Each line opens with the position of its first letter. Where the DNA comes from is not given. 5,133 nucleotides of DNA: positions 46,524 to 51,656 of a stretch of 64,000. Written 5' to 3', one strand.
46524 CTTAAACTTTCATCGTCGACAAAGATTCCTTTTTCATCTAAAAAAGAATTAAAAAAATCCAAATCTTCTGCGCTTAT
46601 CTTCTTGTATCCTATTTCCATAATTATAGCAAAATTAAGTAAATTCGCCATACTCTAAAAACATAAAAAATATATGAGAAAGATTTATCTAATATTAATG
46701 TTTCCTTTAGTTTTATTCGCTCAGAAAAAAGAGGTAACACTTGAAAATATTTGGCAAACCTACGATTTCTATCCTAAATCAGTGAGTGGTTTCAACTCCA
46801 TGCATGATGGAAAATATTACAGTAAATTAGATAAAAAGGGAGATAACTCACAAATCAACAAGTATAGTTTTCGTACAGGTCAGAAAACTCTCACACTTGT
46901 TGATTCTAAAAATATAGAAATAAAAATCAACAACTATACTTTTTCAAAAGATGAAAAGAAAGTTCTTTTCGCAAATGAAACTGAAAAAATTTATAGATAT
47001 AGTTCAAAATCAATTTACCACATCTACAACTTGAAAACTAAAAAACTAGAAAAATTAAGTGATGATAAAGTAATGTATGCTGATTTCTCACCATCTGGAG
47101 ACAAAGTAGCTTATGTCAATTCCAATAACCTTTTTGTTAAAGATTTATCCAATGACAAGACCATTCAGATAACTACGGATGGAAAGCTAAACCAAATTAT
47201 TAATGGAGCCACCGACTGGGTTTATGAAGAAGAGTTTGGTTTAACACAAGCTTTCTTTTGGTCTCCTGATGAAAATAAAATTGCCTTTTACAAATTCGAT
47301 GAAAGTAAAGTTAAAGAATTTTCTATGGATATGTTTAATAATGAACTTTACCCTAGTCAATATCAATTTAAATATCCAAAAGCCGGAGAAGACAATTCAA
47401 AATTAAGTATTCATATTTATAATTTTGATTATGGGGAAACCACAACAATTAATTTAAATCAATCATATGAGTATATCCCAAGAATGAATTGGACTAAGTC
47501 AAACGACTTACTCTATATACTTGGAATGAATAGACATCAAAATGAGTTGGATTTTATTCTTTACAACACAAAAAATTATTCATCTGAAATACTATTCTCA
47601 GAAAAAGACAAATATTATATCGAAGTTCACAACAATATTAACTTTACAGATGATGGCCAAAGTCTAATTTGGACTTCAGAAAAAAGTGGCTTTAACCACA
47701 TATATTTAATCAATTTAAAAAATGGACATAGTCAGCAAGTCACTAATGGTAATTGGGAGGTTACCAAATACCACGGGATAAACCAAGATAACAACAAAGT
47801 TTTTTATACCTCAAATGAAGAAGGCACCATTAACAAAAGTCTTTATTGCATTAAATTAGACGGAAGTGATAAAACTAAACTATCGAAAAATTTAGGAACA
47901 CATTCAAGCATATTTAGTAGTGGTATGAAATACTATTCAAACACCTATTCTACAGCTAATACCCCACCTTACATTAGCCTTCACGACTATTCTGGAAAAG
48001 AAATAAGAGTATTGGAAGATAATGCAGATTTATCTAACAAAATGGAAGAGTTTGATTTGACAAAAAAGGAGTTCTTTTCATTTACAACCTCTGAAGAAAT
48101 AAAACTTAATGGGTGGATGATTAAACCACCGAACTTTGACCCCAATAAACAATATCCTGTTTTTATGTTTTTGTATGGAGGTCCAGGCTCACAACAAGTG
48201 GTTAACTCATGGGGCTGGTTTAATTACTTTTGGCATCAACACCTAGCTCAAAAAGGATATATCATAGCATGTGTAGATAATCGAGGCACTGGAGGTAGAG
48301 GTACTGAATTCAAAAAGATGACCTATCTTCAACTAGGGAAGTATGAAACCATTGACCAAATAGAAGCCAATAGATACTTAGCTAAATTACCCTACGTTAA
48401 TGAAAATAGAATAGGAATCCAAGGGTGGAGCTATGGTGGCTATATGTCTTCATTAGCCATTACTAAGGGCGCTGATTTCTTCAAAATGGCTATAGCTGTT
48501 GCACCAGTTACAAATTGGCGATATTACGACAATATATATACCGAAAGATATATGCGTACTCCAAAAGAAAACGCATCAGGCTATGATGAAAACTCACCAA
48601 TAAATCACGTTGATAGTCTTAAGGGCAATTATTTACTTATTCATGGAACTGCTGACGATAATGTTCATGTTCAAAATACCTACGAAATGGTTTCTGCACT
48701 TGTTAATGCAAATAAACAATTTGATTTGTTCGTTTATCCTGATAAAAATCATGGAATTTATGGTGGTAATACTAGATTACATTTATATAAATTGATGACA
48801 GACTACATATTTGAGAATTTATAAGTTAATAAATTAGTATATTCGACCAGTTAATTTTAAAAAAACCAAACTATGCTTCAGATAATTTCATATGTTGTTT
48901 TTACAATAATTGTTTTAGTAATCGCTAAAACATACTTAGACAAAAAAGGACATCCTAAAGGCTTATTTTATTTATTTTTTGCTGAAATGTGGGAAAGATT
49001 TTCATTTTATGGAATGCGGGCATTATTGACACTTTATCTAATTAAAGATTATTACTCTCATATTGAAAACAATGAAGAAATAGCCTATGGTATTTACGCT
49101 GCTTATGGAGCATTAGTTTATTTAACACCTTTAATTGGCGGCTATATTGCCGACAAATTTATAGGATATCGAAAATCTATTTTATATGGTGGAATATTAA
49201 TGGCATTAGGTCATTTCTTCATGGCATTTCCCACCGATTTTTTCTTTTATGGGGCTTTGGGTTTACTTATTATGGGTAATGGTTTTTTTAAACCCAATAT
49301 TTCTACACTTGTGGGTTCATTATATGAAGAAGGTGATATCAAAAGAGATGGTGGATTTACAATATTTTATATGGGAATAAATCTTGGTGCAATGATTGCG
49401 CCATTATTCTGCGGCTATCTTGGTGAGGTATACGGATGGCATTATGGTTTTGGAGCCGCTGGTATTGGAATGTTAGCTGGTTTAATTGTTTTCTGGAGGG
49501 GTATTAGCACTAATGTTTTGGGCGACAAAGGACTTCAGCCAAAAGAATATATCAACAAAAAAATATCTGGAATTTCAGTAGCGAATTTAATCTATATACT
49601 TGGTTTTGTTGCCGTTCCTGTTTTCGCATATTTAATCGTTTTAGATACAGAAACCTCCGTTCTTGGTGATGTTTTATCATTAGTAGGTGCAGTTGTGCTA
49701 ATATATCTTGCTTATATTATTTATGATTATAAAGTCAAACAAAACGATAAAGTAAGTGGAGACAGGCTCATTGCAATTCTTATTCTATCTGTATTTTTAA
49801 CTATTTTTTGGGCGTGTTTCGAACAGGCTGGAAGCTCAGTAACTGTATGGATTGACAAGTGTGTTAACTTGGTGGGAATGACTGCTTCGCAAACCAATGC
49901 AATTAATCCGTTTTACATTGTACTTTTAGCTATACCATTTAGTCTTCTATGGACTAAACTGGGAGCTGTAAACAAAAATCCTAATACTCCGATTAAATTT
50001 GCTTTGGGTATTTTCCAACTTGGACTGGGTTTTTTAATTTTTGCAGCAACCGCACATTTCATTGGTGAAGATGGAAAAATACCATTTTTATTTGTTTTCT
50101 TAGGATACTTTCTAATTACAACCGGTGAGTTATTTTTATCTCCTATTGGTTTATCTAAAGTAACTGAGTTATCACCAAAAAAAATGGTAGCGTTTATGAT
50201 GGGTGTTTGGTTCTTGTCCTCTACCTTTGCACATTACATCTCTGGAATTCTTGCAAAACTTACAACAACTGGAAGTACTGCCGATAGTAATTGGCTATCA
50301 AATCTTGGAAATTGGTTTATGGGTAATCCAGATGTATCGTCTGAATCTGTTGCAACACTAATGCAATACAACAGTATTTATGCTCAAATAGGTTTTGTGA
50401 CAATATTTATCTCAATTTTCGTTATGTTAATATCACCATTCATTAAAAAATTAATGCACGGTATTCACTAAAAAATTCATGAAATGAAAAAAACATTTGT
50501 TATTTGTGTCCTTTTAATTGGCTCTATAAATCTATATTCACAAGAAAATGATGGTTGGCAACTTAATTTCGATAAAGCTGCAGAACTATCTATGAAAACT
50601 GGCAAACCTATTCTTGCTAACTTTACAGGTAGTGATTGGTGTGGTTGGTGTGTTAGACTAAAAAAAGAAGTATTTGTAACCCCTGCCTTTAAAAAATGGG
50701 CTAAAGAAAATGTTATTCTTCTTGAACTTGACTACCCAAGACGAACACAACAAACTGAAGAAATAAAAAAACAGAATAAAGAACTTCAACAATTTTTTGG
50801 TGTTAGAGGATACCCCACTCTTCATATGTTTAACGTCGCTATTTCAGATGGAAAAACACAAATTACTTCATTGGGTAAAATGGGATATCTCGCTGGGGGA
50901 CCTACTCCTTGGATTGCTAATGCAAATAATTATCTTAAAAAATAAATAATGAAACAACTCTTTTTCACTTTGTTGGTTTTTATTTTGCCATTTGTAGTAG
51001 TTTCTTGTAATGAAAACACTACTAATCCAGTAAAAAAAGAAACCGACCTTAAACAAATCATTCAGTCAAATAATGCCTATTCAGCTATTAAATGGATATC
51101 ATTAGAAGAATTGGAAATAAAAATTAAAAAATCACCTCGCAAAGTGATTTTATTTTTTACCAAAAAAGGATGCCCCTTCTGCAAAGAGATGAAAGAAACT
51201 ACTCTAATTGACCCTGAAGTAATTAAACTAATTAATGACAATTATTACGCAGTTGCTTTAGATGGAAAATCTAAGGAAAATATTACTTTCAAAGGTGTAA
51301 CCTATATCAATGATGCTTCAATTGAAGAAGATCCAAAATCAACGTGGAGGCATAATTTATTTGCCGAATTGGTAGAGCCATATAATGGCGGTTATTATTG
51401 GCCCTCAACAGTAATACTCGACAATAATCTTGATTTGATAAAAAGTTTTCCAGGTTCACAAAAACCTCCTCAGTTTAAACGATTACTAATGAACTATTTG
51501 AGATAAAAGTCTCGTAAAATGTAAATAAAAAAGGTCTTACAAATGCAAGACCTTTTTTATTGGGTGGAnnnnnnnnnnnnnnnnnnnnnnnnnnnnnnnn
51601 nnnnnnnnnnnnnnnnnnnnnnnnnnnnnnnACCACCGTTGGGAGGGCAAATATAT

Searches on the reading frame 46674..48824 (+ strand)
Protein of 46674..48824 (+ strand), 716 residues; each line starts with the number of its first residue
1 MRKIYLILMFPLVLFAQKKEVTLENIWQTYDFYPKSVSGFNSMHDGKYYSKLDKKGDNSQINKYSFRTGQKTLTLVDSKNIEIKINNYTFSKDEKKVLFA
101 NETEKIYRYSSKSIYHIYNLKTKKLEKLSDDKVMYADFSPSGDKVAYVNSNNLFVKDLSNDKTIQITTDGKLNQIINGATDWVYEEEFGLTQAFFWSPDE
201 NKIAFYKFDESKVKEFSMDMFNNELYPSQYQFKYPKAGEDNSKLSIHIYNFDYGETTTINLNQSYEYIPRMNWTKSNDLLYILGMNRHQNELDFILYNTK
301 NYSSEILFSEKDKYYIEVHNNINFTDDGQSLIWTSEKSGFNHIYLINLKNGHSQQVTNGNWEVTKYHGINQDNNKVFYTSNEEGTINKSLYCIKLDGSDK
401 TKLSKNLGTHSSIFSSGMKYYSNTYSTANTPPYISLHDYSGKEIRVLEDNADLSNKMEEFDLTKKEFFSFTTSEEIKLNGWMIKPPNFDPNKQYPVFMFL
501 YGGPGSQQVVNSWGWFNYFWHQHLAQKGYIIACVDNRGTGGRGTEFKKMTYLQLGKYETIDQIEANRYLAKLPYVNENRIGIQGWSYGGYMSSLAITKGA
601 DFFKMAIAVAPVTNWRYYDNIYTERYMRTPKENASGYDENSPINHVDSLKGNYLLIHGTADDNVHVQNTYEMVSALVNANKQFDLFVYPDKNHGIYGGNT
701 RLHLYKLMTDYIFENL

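Call 62: search_protein_families(library=pfam, proteins=[window:46674-48824:+], max_evalue=0.00001)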
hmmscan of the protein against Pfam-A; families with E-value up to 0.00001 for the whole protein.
window:46674-48824:+ (716 aa): 7 families
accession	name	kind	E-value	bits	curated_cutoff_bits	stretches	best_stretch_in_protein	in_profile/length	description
PF00930.27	DPPIV_N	-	3.3e-101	339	22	1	91-432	1-354/354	Dipeptidyl peptidase IV (DPP IV) N-terminal region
PF00326.27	Peptidase_S9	-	3.1e-58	197.2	22.6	1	521-715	6-209/213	Prolyl oligopeptidase family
PF02129.25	Peptidase_S15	-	1.1e-12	48.7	23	1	521-628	42-144/262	X-Pro dipeptidyl-peptidase (S15 family)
PF00561.26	Abhydrolase_1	-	2e-08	34.6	25.8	1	495-613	1-111/245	alpha/beta hydrolase fold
PF01738.24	DLH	-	7.2e-08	32.7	21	1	522-694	35-187/217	Dienelactone hydrolase family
PF20434.5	BD-FAE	-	3.9e-07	30.3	26.8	0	491-676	10-215/215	BD-FAE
PF12146.15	Hydrolase_4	-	3.1e-06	27.1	27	0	521-616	24-114/239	Serine aminopeptidase, S33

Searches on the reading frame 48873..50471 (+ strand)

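Call 62: search_protein_families(library=pfam, proteins=[window:48873-50471:+], max_evalue=0.00001)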
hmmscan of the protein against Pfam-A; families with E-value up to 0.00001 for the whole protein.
window:48873-50471:+ (532 aa): 2 families
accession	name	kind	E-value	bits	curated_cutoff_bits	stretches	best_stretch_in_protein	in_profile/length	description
PF00854.27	PTR2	-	2.4e-63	214.8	27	1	101-474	2-391/392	POT family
PF07690.21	MFS_1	-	6.3e-22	78.4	33.4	1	70-209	34-172/347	Major Facilitator Superfamily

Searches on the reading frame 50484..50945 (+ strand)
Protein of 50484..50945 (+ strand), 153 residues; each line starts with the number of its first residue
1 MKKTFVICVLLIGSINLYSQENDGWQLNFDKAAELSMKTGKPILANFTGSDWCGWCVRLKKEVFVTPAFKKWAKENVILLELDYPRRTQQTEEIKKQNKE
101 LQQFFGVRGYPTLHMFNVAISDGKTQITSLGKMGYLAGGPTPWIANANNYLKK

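Call 62: search_protein_families(library=pfam, proteins=[window:50484-50945:+], max_evalue=0.00001)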
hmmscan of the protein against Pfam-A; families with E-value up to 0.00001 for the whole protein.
window:50484-50945:+ (153 aa): 2 families
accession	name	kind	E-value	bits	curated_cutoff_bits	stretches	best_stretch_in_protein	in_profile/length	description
PF13899.12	Thioredoxin_7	-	1.1e-12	48.3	27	1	25-117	2-82/83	Thioredoxin-like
PF13098.12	Thioredoxin_2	-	6.6e-11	42.9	27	1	38-117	3-83/104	Thioredoxin-like domain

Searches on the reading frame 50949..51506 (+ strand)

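Call 62: search_protein_families(library=pfam, proteins=[window:50949-51506:+], max_evalue=0.00001)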
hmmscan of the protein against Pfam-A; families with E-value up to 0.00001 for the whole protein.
window:50949-51506:+ (185 aa): 2 families
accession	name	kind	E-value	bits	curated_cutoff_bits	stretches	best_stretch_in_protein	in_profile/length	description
PF13098.12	Thioredoxin_2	-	1.5e-08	35.4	27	1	60-180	2-104/104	Thioredoxin-like domain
PF13899.12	Thioredoxin_7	-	5.2e-06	26.9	27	1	58-112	12-67/83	Thioredoxin-like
